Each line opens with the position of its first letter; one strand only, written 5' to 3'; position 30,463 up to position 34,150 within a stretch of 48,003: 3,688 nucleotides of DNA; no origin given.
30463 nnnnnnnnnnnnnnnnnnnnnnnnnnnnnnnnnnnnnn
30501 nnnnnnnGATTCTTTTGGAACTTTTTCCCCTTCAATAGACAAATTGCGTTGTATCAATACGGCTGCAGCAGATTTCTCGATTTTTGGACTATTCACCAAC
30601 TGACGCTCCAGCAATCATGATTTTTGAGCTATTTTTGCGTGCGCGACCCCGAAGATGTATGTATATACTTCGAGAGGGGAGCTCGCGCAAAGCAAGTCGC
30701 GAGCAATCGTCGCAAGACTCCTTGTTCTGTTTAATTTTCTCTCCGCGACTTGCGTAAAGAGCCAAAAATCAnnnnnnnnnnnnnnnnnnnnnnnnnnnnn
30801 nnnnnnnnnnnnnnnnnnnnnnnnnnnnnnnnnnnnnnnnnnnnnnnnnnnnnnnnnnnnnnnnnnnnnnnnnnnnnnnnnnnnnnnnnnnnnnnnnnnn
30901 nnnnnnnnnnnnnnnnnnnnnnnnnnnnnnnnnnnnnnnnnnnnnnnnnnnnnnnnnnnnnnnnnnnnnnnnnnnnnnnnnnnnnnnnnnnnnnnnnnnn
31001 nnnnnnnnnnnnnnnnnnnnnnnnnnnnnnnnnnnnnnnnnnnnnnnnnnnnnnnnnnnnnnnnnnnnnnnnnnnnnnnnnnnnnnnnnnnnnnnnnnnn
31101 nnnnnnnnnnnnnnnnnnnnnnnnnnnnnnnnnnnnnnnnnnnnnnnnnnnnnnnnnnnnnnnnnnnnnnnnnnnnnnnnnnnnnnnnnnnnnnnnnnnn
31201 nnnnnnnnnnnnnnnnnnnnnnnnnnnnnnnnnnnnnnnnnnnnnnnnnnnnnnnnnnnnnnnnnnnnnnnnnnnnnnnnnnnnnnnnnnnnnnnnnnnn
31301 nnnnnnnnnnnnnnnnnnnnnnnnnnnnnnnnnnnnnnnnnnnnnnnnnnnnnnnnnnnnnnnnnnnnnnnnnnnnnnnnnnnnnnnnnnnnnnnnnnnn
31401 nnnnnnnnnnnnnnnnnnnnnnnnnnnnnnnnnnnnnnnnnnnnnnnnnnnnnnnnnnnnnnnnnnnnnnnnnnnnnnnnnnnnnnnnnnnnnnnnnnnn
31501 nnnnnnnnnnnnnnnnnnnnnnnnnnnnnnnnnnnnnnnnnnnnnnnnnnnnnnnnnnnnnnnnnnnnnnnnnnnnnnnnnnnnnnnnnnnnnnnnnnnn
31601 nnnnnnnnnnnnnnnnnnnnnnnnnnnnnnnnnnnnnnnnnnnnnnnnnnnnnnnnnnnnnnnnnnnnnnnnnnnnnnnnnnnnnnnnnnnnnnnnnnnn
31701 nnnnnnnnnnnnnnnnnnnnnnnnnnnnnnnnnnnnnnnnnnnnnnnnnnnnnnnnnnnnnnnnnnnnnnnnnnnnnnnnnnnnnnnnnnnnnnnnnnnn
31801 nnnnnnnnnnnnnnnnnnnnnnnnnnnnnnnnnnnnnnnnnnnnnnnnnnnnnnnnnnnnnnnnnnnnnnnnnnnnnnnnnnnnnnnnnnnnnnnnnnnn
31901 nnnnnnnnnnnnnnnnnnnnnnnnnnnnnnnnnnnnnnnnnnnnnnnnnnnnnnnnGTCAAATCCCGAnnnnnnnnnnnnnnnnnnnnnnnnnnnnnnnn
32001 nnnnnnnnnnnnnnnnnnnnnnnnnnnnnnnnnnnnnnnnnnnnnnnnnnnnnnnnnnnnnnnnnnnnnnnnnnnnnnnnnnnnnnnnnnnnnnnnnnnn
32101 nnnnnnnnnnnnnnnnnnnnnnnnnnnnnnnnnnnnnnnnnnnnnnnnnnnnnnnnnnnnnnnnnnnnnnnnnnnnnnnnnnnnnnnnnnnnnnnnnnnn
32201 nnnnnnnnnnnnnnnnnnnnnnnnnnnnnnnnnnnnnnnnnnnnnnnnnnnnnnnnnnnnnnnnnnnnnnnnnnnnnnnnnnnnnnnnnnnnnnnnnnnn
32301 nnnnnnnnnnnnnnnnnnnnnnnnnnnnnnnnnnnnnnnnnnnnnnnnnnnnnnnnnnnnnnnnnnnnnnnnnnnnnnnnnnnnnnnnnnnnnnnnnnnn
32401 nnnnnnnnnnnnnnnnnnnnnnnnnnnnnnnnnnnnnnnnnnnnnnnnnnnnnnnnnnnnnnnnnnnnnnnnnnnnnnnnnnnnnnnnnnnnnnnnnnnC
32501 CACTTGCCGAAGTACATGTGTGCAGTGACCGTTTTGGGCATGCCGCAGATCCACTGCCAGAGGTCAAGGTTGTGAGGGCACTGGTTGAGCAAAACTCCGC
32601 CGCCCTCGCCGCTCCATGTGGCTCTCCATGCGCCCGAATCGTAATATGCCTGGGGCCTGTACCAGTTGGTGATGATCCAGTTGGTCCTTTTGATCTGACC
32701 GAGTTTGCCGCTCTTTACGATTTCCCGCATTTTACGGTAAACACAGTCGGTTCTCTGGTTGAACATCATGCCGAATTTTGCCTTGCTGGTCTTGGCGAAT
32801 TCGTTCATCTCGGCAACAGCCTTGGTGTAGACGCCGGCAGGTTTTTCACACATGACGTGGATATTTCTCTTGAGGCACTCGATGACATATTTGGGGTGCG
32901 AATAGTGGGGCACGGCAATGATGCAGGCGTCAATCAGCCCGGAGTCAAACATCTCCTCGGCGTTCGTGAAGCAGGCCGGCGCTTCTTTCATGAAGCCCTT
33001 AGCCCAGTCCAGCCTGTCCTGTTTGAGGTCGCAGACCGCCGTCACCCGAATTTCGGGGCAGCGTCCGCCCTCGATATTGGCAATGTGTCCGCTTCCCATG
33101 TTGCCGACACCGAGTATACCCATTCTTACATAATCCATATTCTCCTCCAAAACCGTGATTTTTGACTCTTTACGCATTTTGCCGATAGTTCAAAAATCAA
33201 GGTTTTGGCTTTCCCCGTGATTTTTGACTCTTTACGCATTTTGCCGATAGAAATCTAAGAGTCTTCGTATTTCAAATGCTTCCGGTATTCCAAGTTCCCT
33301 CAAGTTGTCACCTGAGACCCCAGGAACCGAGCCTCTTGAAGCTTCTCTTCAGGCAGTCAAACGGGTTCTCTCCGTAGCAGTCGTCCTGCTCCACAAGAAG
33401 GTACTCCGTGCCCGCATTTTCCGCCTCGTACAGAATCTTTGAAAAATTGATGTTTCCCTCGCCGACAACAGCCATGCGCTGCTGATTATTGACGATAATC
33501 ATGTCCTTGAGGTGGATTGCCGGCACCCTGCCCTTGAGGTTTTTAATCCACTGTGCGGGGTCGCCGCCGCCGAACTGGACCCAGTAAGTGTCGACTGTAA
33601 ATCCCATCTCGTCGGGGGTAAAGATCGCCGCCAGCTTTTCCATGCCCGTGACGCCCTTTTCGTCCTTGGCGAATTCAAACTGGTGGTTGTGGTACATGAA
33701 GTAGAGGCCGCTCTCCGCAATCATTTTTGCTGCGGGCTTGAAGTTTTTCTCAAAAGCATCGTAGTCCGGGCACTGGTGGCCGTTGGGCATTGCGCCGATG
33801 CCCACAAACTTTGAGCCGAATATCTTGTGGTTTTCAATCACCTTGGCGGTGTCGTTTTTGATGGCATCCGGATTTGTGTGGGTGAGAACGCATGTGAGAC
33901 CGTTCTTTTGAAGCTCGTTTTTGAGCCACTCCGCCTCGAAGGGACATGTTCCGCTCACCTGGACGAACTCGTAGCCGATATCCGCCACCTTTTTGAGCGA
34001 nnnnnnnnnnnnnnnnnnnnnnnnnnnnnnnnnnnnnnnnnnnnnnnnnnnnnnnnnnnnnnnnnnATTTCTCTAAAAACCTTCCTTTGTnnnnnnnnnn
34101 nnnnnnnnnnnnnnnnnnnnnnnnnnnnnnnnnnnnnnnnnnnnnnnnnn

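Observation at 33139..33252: Tandem 36-nt duplication creating mutually exclusive hairpins at the Shine-Dalgarno of the oxidoreductase gene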

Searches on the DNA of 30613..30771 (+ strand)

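Call 77: search_dna_similar(query=window:30613-30771:+, collection=phages, mode=distant, max_evalue=0.001, max_rows=10)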
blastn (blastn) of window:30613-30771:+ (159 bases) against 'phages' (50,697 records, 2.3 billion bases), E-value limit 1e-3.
No match.

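Call 78: search_dna_similar(query=window:30613-30771:+, collection=plasmids, mode=distant, max_evalue=0.001, max_rows=10)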
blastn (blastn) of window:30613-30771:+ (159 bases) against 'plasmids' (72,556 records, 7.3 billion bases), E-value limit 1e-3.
No match.

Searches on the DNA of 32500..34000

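Call 7: search_rna_families(source=window, start=32500, end=34000, threshold=evalue, max_evalue=10)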
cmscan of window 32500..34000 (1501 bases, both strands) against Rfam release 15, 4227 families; matches with E-value up to 10: 6.
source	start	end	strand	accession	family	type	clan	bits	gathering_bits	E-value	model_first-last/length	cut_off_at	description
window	33146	33209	+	RF04099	MIR837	Gene; miRNA;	-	21.2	117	0.32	1-122/122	no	MIR837 microRNA precursor family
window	32932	32990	-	RF01119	sR32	Gene; snRNA; snoRNA; CD-box;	-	16.5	40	0.13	1-57/57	no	Small nucleolar RNA sR32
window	32547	32625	+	RF03191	mir-1913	Gene; miRNA;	-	16.5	105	6.5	1-80/80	no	mir-1913 microRNA precursor family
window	33293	33362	-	RF03071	Sodium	Cis-reg; riboswitch;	-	15.5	40.5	3.2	1-55/55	no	Na+ riboswitch aptamer (DUF1646)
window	32542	32642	+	RF02115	FAM13A-AS1_2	Gene; lncRNA;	-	14.9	38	3.3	1-110/110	no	FAM13A antisense RNA 1 conserved region 2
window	32927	32959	-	RF01121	sR38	Gene; snRNA; snoRNA; CD-box;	-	13.1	50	4.2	1-59/59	no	Small nucleolar RNA sR38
